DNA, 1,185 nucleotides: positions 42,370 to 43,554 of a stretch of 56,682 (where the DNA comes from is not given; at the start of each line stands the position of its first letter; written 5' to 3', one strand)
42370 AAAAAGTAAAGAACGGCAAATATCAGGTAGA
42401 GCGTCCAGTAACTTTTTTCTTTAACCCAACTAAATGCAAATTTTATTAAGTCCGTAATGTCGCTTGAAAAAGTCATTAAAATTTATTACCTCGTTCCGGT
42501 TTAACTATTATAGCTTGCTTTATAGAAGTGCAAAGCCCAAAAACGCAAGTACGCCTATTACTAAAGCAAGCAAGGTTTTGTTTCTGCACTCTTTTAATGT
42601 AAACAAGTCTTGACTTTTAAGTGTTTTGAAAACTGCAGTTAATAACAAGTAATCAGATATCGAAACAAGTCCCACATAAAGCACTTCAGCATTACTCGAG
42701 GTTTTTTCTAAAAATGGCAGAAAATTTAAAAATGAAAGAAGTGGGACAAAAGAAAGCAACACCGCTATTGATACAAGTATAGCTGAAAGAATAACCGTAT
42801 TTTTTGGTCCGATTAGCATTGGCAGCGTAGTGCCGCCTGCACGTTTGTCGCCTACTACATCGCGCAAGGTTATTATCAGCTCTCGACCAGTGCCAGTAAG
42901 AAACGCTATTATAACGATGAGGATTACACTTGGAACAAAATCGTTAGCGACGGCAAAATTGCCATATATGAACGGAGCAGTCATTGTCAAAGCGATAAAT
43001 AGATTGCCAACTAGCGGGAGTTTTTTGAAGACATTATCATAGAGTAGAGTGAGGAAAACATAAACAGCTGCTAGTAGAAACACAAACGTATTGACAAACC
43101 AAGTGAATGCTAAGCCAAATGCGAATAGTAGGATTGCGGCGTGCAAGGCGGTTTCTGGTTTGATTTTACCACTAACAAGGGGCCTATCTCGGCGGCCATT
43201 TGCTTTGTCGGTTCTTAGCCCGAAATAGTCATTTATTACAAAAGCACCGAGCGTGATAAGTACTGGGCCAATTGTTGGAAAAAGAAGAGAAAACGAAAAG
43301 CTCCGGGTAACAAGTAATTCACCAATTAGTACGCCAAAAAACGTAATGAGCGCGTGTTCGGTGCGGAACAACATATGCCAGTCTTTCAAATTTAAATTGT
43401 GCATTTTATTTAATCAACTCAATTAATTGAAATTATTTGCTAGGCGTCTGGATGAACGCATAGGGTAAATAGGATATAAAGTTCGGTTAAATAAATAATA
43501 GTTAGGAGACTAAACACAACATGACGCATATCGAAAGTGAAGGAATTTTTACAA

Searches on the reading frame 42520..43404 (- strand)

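Call 9: search_protein_families(library=pfam, proteins=[window:42520-43404:-], max_evalue=0.001)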
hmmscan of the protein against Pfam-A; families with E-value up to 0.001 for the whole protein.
window:42520-43404:- (294 aa): 1 family
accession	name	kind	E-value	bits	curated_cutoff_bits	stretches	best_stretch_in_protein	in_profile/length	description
PF01040.23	UbiA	-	2.6e-35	122.3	34.2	1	25-228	5-212/250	UbiA prenyltransferase family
